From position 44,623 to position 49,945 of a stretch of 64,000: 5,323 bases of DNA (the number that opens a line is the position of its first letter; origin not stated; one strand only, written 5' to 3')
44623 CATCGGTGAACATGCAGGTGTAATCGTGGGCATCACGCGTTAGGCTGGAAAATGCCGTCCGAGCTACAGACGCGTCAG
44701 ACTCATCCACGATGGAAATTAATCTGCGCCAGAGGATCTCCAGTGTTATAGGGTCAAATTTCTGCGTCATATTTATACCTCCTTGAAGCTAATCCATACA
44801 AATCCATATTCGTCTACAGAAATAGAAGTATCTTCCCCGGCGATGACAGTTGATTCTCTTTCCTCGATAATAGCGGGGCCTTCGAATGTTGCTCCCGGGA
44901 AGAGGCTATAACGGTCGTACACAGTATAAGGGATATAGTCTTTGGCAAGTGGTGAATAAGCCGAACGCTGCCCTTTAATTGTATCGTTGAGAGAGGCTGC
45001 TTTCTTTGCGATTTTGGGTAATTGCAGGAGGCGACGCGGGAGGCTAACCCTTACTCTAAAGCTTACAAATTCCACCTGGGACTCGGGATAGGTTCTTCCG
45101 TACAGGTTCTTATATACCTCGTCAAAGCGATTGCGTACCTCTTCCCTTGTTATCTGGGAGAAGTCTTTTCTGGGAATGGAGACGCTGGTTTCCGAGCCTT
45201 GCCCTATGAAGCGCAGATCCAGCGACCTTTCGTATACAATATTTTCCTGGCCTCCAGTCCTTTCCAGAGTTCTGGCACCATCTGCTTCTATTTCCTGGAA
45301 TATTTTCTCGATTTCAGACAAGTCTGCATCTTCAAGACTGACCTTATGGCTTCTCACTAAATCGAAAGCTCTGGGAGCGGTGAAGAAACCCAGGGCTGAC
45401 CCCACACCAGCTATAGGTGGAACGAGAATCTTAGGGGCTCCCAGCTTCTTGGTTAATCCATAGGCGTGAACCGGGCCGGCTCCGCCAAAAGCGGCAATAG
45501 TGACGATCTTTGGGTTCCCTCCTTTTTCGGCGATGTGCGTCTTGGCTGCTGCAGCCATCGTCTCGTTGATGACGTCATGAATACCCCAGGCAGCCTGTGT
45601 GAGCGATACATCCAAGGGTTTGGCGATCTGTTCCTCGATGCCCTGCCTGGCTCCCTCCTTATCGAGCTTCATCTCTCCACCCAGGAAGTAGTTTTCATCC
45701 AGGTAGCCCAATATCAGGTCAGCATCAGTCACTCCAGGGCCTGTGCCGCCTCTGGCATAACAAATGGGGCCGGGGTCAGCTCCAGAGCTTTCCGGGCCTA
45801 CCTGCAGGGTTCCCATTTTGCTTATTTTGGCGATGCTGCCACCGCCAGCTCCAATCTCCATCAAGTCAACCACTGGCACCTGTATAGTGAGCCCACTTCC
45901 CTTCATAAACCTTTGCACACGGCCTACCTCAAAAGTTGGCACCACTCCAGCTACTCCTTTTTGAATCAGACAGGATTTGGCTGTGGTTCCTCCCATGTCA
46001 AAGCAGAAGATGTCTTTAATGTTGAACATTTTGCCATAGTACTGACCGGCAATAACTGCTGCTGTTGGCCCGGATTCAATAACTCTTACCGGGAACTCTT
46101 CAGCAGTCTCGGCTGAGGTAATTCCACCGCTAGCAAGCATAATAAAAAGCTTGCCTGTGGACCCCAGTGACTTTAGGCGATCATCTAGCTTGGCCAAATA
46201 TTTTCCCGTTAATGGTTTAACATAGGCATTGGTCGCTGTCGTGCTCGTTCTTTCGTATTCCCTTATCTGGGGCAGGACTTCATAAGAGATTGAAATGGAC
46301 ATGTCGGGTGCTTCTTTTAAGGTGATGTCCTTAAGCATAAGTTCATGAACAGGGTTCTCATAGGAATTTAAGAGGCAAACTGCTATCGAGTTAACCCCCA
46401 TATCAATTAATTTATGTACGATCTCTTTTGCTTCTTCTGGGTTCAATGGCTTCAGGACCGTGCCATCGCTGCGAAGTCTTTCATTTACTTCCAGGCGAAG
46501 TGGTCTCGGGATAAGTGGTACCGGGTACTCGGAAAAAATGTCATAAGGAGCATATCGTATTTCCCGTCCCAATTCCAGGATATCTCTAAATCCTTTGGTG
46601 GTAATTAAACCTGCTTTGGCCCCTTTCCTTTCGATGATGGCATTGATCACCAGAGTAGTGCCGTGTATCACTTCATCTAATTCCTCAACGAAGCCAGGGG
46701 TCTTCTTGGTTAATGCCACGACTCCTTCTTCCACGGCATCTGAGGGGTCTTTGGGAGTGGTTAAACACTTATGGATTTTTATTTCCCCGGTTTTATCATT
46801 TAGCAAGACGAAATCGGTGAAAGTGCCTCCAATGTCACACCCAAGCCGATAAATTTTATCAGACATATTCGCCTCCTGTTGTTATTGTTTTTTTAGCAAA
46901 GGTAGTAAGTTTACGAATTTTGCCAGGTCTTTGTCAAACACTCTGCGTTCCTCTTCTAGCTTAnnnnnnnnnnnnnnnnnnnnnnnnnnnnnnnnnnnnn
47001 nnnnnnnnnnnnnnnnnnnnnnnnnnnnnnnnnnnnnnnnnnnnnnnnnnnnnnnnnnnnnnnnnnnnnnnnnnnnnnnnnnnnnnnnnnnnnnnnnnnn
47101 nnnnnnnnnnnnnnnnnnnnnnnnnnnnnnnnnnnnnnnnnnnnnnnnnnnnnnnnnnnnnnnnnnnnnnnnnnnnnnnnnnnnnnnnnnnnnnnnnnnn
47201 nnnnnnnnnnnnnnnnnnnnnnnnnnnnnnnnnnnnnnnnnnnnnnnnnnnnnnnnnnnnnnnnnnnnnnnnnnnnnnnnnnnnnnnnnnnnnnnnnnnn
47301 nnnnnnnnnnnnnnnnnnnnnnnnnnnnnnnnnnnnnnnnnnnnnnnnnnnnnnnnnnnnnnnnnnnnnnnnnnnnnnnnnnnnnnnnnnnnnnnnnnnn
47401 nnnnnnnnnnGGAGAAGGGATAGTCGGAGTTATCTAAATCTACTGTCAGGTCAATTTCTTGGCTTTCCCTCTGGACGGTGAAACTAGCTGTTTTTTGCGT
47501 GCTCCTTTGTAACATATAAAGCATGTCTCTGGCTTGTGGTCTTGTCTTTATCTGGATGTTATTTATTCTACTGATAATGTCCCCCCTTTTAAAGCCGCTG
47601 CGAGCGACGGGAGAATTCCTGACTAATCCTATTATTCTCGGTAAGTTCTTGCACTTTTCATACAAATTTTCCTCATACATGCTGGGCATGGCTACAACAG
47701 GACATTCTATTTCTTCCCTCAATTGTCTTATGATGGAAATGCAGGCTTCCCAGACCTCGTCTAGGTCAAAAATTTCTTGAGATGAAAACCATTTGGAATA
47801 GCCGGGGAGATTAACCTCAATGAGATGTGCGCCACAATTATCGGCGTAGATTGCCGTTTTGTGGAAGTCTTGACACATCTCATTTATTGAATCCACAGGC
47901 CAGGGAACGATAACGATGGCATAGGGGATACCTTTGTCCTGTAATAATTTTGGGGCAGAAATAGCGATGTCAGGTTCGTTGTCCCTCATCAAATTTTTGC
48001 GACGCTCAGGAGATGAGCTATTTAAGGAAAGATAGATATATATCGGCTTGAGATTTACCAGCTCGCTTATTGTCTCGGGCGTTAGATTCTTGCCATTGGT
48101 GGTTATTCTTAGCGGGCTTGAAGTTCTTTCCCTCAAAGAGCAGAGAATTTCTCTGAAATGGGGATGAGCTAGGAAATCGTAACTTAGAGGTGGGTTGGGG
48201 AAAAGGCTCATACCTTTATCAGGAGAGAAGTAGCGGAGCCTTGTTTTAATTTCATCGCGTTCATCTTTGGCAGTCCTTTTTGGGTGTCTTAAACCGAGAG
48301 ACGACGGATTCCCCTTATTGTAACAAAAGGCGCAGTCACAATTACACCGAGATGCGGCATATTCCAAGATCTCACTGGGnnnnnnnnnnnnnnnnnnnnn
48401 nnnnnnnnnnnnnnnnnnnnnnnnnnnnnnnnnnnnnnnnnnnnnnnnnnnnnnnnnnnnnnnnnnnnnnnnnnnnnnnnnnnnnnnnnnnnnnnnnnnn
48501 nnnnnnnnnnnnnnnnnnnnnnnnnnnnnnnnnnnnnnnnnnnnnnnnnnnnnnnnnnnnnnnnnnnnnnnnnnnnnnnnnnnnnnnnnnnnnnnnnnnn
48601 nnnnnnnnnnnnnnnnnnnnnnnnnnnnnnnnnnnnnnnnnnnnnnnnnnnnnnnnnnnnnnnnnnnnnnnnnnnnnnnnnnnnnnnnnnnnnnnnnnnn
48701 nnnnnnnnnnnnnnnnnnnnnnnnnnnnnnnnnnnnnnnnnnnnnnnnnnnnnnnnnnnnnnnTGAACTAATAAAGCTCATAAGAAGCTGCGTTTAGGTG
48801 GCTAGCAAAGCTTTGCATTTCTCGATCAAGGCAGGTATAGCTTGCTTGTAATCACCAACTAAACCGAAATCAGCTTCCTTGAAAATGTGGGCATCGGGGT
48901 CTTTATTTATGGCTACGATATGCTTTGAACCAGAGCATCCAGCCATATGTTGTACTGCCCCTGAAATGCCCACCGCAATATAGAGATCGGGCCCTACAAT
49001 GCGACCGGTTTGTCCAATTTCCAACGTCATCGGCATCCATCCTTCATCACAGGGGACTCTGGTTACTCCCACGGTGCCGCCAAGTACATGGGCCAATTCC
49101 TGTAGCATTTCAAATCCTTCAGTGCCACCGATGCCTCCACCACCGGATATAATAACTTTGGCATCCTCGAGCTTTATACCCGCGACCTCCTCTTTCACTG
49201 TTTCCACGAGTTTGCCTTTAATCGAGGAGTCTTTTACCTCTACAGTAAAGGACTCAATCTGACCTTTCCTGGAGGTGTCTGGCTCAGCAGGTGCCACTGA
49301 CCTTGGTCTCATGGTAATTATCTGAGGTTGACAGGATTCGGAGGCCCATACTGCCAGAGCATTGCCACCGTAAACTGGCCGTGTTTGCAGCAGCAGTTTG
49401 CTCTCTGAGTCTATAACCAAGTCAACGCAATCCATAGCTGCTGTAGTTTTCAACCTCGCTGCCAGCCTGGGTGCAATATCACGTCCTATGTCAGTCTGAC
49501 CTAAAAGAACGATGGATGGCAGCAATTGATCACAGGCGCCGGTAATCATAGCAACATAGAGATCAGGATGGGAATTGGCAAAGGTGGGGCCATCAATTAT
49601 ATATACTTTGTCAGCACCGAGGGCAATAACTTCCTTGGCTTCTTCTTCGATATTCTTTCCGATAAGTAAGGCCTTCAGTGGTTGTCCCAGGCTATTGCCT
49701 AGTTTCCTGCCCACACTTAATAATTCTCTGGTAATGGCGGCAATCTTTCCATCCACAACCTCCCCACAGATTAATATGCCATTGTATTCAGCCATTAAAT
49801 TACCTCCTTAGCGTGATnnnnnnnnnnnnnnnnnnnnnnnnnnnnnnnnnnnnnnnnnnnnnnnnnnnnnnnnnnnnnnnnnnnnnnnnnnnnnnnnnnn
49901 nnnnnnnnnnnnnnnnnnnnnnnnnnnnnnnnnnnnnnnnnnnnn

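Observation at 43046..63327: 17-gene, ~20-kb co-directional catabolic supercluster: Mo-hydroxylase + split B12 mutase pathway + ACAD/EtfAB/FixCX + radical SAM + hydantoinase A/B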

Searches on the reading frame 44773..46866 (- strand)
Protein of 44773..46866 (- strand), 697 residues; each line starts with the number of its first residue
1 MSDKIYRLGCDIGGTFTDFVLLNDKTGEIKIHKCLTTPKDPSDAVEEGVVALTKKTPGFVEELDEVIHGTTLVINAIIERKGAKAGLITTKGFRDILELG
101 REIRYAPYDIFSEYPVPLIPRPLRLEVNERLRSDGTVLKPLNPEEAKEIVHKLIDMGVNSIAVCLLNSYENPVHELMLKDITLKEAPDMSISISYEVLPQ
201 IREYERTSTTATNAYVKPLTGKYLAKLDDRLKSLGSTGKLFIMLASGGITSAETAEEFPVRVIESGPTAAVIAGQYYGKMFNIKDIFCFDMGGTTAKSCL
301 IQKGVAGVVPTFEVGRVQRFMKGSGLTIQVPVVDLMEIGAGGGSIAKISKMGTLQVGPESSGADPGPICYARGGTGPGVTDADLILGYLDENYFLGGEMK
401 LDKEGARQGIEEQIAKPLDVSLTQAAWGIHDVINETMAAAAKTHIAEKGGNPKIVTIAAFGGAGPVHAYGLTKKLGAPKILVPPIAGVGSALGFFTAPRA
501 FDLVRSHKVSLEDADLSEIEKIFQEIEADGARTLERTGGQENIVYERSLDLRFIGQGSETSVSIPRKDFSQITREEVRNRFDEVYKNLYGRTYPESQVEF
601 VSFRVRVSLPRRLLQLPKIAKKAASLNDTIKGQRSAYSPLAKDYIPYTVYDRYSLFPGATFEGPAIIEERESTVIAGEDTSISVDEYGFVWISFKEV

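Call 4: search_protein_families(library=pfam, proteins=[window:44773-46866:-])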
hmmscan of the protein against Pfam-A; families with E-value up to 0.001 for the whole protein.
window:44773-46866:- (697 aa): 3 families
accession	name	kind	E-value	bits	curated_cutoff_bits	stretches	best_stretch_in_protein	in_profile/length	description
PF01968.24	Hydantoinase_A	-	5.6e-81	272.4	22.9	1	206-497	1-285/291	Hydantoinase/oxoprolinase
PF05378.19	Hydant_A_N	-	9.7e-51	172.4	25.2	1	7-184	1-174/176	Hydantoinase/oxoprolinase N-terminal region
PF19278.4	Hydant_A_C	-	1.7e-11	44.3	21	1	516-689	11-187/193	Hydantoinase/oxoprolinase C-terminal domain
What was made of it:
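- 44773..46866 (-): M1: HyuA, ATP-dependent hydantoinase/lactamase alpha subunit (697 aa). Pfam Hydant_A_N, Hydantoinase_A and Hydant_A_C (call 4).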

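Call 10: search_protein_families(library=ncbifam, proteins=[window:44773-46866:-], max_evalue=1e-10)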
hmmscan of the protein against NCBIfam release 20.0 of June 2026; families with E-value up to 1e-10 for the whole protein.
window:44773-46866:- (697 aa): 3 families
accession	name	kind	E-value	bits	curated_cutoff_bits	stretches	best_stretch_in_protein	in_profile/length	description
NF050156.1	CapLactmsAlpCapA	equivalog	1.2e-162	542.7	1000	1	6-689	1-682/689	caprolactamase subunit alpha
NF042975.2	AcphenoCarb_ApcC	equivalog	3.6e-94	316.4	1500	1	5-688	8-705/733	acetophenone carboxylase subunit gamma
NF042960.1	AcphenoCarb_ApcA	equivalog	2.5e-66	224.3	1250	1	139-689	117-652/658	acetophenone carboxylase subunit alpha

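Call 50: search_solved_structures(query=window:44773-46866:-, max_evalue=1e-10)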
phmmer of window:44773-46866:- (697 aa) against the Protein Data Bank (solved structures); distinct sequences matched with E-value up to 1e-10: 6.
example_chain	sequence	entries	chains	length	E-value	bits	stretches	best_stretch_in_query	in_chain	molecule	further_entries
7hk5_A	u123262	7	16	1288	5.9e-114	384.9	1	7-691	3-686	N-methylhydantoinase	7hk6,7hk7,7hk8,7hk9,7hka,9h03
6yra_A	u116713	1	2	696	1.5e-108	367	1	1-685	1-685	5-oxoprolinase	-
5l9w_B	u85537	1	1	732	3.3e-90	306.5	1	3-690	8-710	Acetophenone carboxylase gamma subunit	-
5m45_B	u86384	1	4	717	1.1e-71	245.2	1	6-677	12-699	Acetone carboxylase beta subunit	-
5svb_B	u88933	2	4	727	7.8e-71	242.4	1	6-677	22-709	Acetone carboxylase beta subunit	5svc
5l9w_b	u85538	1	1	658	2.1e-50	174.9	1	6-493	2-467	Acetophenone carboxylase alpha subunit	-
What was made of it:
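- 44773..46866 (-): Carboxylases score 306 bits or less (call 50).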

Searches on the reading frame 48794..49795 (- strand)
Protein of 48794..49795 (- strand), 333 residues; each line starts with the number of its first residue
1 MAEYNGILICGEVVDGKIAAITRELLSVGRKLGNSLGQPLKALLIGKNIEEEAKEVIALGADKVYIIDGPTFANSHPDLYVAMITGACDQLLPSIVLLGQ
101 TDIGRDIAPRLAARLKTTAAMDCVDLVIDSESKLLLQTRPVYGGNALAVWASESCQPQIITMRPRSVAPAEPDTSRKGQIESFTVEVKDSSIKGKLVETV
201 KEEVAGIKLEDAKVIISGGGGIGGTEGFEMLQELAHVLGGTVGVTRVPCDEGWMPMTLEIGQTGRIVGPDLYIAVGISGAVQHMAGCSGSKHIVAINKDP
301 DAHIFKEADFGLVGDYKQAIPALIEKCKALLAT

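Call 4: search_protein_families(library=pfam, proteins=[window:48794-49795:-])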
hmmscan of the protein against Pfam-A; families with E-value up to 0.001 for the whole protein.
window:48794-49795:- (333 aa): 2 families
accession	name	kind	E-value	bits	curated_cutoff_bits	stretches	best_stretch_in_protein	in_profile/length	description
PF01012.27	ETF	-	1.9e-39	135.8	26.7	1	11-186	5-179/181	Electron transfer flavoprotein domain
PF00766.25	ETF_alpha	-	8.4e-32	109.4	27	1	208-287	1-80/81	Electron transfer flavoprotein FAD-binding domain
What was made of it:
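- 48794..49795 (-): M2: EtfA. Pfam ETF and ETF_alpha (call 4).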

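Call 10: search_protein_families(library=ncbifam, proteins=[window:48794-49795:-], max_evalue=1e-10)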
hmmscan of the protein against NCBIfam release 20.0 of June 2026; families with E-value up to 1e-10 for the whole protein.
window:48794-49795:- (333 aa): 5 families
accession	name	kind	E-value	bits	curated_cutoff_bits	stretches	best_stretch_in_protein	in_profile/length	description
NF042970.1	AcrlCoAredClosAcrA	equivalog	4.4e-73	246.4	600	2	130-329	155-359/360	acryloyl-CoA reductase electron transfer subunit beta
NF038209.1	mft_etfA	equivalog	7.4e-43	147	240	1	41-324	26-299/303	mycofactocin-associated electron transfer flavoprotein alpha subunit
NF008884.0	PRK11916.1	equivalog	3.2e-41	141.7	528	1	50-326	38-309/312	electron transfer flavoprotein subunit alpha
NF002889.0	PRK03363.1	equivalog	2.2e-38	132.4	549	1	50-324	38-308/313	electron transfer flavoprotein subunit alpha/FixB family protein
NF051845.1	EtFlavAlphaProt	equivalog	1.7e-35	122.8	600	1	7-328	93-400/406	electron transfer flavoprotein subunit alpha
